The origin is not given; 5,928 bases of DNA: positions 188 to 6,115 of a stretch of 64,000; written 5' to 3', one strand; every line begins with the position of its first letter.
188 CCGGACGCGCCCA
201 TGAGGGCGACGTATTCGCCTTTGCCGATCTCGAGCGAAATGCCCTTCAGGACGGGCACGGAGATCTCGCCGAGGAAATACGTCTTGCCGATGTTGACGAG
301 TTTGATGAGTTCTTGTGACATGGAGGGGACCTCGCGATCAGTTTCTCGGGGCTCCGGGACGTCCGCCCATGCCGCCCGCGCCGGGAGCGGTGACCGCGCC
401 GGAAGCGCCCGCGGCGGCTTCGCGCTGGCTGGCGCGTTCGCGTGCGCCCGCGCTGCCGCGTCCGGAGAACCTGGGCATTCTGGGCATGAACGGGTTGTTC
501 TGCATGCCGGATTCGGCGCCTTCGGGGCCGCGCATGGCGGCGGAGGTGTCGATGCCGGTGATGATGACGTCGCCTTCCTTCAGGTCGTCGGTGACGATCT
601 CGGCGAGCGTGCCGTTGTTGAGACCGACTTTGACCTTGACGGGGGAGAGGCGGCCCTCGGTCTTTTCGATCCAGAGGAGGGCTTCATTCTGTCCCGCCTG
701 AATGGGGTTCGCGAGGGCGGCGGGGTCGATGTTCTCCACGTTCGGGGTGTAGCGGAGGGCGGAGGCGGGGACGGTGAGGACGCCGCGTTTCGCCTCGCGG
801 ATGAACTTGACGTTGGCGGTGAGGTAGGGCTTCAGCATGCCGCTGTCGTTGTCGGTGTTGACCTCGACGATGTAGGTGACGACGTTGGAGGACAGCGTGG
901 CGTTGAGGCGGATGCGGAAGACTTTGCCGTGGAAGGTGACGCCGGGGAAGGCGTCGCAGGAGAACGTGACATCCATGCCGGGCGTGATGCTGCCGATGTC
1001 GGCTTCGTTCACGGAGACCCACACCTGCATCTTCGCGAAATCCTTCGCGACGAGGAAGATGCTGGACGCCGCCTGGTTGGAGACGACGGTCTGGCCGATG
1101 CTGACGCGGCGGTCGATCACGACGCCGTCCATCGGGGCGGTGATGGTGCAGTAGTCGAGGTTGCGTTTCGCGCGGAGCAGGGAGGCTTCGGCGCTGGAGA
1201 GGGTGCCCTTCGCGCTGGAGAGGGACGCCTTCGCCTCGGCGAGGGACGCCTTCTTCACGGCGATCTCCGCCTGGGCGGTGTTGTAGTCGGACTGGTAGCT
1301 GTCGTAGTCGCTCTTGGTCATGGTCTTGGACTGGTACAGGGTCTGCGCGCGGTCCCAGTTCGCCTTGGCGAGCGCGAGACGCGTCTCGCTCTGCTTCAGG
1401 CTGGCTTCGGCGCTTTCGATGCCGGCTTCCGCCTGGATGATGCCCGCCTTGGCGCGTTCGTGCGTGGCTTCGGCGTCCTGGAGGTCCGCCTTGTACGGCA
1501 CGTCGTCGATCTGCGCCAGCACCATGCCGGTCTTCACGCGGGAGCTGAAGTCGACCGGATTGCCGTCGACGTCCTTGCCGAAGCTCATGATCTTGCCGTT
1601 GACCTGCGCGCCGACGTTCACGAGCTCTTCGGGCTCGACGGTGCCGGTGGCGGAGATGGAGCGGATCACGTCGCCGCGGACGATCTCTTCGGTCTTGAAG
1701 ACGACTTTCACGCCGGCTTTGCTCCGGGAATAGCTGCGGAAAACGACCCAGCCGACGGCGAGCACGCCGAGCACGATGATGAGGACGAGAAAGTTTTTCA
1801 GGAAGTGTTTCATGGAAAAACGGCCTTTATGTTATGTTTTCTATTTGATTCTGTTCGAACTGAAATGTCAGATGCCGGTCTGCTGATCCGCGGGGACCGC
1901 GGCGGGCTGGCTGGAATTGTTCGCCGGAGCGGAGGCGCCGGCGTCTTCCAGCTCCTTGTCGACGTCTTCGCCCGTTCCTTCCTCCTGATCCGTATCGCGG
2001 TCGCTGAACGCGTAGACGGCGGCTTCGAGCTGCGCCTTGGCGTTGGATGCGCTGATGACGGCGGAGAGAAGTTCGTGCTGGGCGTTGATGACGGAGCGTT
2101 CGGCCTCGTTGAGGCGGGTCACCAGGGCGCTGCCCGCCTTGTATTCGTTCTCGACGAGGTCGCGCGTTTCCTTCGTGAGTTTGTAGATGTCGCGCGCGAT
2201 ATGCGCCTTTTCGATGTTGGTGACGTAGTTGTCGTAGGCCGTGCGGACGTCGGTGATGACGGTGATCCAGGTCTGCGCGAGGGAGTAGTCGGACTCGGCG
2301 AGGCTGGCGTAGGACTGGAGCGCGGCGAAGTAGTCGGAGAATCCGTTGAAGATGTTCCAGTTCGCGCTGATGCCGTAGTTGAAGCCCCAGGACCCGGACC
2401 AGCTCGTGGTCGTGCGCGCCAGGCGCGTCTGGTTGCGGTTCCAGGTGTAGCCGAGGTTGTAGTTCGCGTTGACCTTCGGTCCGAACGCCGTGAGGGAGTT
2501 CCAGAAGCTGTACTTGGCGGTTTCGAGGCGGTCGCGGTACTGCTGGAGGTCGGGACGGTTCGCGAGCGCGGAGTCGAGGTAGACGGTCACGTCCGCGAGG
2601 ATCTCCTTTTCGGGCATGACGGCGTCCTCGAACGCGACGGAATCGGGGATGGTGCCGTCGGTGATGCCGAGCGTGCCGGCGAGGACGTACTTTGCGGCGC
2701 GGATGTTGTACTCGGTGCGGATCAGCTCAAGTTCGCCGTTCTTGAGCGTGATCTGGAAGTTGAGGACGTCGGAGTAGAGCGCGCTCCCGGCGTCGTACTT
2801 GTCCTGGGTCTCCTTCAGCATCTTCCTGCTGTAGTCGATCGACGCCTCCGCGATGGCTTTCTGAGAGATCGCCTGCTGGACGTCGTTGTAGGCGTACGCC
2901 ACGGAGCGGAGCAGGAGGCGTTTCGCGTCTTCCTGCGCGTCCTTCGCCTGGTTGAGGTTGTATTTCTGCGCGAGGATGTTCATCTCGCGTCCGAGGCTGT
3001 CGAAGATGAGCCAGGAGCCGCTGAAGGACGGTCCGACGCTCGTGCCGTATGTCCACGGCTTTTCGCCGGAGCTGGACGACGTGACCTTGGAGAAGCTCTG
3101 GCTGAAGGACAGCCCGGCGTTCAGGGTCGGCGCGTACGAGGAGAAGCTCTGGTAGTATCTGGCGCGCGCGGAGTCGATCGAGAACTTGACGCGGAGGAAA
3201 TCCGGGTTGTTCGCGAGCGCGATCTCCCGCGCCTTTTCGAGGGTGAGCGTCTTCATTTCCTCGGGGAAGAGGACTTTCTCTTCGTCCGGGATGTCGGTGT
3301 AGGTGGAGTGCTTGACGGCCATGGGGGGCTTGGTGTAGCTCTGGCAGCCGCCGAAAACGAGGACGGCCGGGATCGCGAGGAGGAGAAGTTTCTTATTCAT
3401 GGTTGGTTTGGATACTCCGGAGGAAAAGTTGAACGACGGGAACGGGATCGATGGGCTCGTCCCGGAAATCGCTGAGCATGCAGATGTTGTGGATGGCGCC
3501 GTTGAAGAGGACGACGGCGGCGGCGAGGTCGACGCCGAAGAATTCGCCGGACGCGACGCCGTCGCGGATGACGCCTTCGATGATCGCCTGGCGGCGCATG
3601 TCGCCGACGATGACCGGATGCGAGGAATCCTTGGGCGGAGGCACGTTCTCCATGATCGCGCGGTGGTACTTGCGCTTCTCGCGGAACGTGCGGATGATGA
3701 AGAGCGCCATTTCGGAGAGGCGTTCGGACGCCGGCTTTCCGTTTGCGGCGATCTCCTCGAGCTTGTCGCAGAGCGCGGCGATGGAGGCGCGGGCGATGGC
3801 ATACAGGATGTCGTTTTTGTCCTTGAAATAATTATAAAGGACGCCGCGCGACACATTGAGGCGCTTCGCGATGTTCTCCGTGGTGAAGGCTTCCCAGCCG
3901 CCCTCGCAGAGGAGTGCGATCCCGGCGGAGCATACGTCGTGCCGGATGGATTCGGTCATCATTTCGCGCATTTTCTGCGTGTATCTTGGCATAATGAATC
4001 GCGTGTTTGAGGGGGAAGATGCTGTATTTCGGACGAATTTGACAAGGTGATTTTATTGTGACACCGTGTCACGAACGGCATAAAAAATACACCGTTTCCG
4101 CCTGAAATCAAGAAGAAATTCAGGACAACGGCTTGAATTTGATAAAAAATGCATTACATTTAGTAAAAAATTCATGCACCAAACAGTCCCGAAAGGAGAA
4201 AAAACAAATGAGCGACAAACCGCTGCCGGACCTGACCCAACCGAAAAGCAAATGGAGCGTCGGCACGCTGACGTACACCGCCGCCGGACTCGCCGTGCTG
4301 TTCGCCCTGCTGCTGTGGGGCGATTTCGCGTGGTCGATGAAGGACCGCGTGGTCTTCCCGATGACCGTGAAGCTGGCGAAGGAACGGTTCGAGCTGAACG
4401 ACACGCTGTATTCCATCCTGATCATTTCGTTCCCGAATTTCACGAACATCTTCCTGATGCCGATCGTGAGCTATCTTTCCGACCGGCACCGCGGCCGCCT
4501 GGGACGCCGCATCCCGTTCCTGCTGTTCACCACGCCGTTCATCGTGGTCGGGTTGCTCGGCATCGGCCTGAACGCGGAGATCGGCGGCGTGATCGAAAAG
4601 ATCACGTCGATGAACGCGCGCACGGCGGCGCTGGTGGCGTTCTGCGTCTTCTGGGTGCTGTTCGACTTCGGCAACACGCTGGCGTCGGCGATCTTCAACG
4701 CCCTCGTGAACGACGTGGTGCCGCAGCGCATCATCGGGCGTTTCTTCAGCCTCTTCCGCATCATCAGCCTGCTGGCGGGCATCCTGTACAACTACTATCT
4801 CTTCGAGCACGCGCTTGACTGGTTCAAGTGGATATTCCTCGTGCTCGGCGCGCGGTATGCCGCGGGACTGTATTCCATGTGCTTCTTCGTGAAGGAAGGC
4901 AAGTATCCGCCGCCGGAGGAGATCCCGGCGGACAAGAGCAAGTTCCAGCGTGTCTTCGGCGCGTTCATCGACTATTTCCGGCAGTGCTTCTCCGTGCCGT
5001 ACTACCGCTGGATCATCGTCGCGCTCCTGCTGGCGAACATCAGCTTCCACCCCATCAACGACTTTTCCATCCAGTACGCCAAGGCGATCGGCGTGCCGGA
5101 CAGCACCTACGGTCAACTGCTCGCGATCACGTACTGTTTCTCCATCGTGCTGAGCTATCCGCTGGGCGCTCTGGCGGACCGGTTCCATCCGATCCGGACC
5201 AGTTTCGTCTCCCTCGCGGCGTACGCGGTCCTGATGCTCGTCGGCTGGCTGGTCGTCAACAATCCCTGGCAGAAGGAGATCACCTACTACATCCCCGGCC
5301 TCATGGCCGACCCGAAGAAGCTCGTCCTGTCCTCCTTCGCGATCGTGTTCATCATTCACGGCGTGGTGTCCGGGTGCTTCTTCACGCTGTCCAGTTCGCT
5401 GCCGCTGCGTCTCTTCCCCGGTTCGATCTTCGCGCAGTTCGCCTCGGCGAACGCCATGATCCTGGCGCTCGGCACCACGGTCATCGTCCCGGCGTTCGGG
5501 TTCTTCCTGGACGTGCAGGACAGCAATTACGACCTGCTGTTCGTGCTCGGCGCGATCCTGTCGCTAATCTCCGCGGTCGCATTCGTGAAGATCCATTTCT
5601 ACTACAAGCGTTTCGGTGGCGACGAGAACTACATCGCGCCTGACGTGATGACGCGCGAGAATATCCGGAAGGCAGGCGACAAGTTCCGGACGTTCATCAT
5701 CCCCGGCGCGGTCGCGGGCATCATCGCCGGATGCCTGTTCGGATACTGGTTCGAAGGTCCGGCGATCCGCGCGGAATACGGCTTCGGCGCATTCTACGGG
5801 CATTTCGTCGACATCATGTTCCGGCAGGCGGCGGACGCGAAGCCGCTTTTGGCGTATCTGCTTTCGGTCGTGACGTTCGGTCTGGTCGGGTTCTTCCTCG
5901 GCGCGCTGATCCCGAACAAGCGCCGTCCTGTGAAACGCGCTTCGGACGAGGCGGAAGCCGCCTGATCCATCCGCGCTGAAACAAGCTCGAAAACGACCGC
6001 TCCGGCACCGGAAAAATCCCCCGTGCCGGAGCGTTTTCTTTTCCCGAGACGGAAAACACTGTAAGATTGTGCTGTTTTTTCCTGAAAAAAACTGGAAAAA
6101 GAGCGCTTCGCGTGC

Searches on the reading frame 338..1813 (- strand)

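Call 16: search_protein_families(library=pfam, proteins=[window:338-1813:-])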
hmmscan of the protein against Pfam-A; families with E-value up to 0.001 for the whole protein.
window:338-1813:- (491 aa): 3 families
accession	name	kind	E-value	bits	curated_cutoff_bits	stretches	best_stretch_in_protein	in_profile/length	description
PF16576.10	HlyD_D23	-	5.1e-17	62.3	30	1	169-332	77-213/214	Barrel-sandwich domain of CusB or HlyD membrane-fusion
PF13437.12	HlyD_3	-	2.6e-13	51.1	22.2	1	223-322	1-97/106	HlyD family secretion protein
PF02321.23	OEP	-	5.8e-06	26.7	22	1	111-203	95-187/187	Outer membrane efflux protein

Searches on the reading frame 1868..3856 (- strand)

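Call 16: search_protein_families(library=pfam, proteins=[window:1868-3856:-])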
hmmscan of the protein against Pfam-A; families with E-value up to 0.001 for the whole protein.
window:1868-3856:- (662 aa): 1 family
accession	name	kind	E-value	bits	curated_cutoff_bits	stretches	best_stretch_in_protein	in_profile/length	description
PF02321.23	OEP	-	3.9e-50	170.7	22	2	206-394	1-184/187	Outer membrane efflux protein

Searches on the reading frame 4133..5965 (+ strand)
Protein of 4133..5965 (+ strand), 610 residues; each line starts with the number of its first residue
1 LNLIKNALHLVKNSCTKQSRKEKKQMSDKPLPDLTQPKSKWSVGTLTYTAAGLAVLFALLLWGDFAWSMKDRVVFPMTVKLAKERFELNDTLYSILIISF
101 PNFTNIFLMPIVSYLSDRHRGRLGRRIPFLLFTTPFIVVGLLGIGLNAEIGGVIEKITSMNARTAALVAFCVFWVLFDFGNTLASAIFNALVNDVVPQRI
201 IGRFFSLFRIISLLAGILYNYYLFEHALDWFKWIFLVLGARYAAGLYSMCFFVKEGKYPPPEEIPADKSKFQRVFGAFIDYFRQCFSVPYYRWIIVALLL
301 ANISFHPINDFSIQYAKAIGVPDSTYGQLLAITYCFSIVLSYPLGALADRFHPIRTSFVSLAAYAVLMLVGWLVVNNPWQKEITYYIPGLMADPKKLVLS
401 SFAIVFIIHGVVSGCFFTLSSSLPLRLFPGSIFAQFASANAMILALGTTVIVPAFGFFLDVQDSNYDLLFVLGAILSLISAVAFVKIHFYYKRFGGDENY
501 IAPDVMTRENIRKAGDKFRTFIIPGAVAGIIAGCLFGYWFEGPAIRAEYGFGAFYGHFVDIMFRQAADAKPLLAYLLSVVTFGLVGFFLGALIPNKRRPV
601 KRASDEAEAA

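Call 16: search_protein_families(library=pfam, proteins=[window:4133-5965:+])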
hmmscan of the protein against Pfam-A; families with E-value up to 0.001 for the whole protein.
window:4133-5965:+ (610 aa): 3 families
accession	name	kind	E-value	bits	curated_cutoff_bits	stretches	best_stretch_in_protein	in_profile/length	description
PF07690.21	MFS_1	-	1e-30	107.3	33.4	3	81-374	22-288/347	Major Facilitator Superfamily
PF13347.12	MFS_2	-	9.3e-09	34.8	27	1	96-422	37-337/427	MFS/sugar transport protein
PF12832.13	MFS_1_like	-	0.00013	21.6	25.2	1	97-379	39-302/373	MFS_1 like family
